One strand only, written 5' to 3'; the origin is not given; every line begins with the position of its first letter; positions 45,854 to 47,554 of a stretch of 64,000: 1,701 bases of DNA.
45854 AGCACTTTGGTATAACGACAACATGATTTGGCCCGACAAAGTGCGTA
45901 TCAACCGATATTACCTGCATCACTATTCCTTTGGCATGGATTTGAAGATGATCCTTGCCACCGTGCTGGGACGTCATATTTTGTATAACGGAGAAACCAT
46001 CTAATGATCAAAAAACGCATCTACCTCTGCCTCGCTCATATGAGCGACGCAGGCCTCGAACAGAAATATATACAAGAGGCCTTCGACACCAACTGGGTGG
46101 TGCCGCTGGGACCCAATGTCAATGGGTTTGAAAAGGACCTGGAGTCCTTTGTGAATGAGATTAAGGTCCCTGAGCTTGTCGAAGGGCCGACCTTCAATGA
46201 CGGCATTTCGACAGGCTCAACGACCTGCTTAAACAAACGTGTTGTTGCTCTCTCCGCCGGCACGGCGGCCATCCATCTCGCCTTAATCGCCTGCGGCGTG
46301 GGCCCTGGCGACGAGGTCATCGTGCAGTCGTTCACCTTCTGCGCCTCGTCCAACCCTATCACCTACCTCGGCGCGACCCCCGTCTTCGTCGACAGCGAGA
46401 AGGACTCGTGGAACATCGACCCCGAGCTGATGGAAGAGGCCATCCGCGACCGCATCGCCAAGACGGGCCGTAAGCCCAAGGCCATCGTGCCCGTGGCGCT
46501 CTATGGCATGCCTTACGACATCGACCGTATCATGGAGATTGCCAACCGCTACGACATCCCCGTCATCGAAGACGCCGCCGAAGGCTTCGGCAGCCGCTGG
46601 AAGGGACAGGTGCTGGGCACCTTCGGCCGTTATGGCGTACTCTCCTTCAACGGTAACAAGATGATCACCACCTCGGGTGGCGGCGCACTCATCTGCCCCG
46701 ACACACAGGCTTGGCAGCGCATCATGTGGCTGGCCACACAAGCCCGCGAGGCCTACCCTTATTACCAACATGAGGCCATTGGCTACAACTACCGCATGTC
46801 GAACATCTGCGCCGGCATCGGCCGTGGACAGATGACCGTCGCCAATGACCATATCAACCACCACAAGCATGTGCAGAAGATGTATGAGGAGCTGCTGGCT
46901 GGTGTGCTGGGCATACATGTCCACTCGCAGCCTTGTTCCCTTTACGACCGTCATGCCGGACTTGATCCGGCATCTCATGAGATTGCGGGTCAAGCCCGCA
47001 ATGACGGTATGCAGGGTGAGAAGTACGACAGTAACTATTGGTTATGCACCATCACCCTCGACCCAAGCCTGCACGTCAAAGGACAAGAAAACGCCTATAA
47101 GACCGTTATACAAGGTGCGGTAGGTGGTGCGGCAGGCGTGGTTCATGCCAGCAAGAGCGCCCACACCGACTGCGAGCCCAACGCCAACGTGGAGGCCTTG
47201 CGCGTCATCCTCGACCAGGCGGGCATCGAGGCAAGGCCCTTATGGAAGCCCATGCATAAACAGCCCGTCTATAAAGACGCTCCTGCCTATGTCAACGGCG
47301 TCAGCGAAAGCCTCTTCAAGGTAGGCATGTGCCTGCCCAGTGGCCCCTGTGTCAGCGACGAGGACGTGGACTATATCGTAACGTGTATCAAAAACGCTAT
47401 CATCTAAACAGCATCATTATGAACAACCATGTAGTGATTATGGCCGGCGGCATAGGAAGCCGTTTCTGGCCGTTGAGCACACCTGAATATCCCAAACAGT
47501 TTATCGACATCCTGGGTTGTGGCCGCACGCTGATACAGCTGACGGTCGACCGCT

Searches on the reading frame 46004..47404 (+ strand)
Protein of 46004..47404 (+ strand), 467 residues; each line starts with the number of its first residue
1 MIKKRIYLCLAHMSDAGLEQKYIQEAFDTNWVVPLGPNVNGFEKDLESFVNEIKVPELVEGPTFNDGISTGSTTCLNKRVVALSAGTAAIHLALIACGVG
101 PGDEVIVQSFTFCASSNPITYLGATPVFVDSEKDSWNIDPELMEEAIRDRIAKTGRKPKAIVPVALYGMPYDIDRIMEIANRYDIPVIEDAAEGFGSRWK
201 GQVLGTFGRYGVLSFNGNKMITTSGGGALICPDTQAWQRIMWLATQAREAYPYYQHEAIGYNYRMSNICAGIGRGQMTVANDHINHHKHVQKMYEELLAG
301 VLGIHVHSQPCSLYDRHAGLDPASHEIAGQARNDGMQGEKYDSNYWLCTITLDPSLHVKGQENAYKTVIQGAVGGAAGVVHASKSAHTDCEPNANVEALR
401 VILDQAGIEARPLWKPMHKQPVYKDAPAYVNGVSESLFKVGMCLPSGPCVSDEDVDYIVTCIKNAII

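Call 14: search_protein_families(library=pfam, proteins=[window:46004-47404:+])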
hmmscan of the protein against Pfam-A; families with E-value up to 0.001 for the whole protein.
window:46004-47404:+ (467 aa): 4 families
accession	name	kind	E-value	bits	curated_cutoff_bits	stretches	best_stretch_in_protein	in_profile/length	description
PF01041.23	DegT_DnrJ_EryC1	-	3.3e-83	280.3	19.8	2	77-307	39-264/360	DegT/DnrJ/EryC1/StrS aminotransferase family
PF00155.27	Aminotran_1_2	-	6.7e-06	26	19.7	1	79-151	66-141/361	Aminotransferase class I and II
PF01276.26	OKR_DC_1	-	0.0001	21.6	27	1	85-192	89-205/417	Orn/Lys/Arg decarboxylase, major domain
PF00266.25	Aminotran_5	-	0.00051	19.5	21.5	1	77-234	61-216/371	Aminotransferase class-V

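Call 49: find_homologous_proteins(query=window:46004-47404:+, max_evalue=1e-40)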
Query window:46004-47404:+ (467 aa): 8000 proteins with E <= 1e-40 among 8000 candidates; the best 120 are listed.
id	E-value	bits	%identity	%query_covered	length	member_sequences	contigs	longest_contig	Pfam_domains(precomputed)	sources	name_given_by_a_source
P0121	0.0e+0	1032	94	100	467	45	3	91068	PF00155.28,PF01041.24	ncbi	-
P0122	5.1e-291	983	87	100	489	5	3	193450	PF00155.28,PF01041.24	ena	-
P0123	1.6e-281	952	89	100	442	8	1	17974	PF00155.28,PF01041.24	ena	-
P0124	2.7e-273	925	85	100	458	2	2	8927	PF00155.28,PF01041.24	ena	-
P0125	1.7e-272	922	84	100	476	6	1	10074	PF00155.28,PF01041.24,PF01276.27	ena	-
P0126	7.6e-268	907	83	100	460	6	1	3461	PF00155.28,PF01041.24,PF01276.27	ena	-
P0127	3.0e-263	892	85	100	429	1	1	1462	PF00155.28,PF01041.24,PF01276.27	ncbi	-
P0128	4.9e-261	885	82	100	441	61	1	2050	PF01041.24,PF01276.27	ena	-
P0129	1.4e-260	883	85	100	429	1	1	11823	PF00155.28,PF01041.24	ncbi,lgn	-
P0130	2.6e-260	882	85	100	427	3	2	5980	PF00155.28,PF01041.24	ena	-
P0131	4.5e-260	881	85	100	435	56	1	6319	PF00155.28,PF01041.24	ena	-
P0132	7.1e-258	874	84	99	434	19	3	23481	PF00155.28,PF01041.24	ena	-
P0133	4.8e-254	862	79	100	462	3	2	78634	PF01041.24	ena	-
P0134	1.0e-253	860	79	100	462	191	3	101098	PF00155.28,PF01041.24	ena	-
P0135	1.7e-253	860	80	100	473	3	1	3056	PF00155.28,PF01041.24,PF01276.27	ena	-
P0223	3.6e-233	793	76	100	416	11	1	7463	PF00155.28,PF01041.24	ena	-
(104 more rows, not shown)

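Call 70: search_protein_families(library=ncbifam, proteins=[window:46004-47404:+], max_evalue=0.00001)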
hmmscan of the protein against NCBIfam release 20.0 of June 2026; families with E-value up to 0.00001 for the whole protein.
window:46004-47404:+ (467 aa): 7 families
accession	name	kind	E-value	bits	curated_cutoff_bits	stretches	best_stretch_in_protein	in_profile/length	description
TIGR04181.1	NHT_00031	hypoth_equivalog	3.4e-95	318.9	420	2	76-309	44-287/359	LegC family aminotransferase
TIGR03588.1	PseC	equivalog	2.2e-52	178.2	423.5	1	43-301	11-279/380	UDP-4-amino-4,6-dideoxy-N-acetyl-beta-L-altrosamine transaminase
NF008658.2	PRK11658.1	equivalog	2.8e-42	144.7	631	1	74-310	45-282/379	UDP-4-amino-4-deoxy-L-arabinose aminotransferase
NF008687.0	PRK11706.1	equivalog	1.1e-41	142.9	375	1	78-299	47-268/375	dTDP-4-amino-4,6-dideoxygalactose transaminase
TIGR04427.1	PLP_DesI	equivalog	5.6e-38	131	650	1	79-308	69-287/390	dTDP-4-dehydro-6-deoxyglucose aminotransferase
TIGR02379.1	ECA_wecE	subfamily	2.3e-35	122.1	434.85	1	79-297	48-267/376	dTDP-4-amino-4,6-dideoxy-D-glucose transaminase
NF011936.0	PRK15407.1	equivalog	2.3e-30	105.7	423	1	81-236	95-240/440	lipopolysaccharide biosynthesis protein RfbH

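Call 72: find_encoding_contigs(protein=P0223, flank=300, max_places=1)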
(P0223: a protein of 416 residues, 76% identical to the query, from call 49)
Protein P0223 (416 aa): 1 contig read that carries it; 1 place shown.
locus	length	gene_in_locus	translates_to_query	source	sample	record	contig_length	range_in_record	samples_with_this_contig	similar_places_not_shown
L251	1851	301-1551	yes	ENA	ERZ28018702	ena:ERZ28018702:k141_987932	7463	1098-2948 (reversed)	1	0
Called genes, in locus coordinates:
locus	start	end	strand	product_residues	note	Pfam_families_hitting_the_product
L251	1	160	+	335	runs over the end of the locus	PF00953:Glycos_transf_4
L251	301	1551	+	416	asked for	PF00155:Aminotran_1_2, PF01041:DegT_DnrJ_EryC1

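Call 73: find_encoding_contigs(protein=P0123, flank=300, max_places=1)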
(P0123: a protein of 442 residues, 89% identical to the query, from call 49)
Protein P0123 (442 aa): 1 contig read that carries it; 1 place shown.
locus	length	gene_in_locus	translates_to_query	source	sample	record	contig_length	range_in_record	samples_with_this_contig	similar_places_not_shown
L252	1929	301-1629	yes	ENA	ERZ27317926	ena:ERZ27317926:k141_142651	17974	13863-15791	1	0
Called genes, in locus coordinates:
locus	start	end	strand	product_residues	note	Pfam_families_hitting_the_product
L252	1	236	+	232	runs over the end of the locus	PF02397:Bac_transf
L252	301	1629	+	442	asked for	PF00155:Aminotran_1_2 (weak), PF01041:DegT_DnrJ_EryC1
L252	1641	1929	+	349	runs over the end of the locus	PF00483:NTP_transferase, PF12804:NTP_transf_3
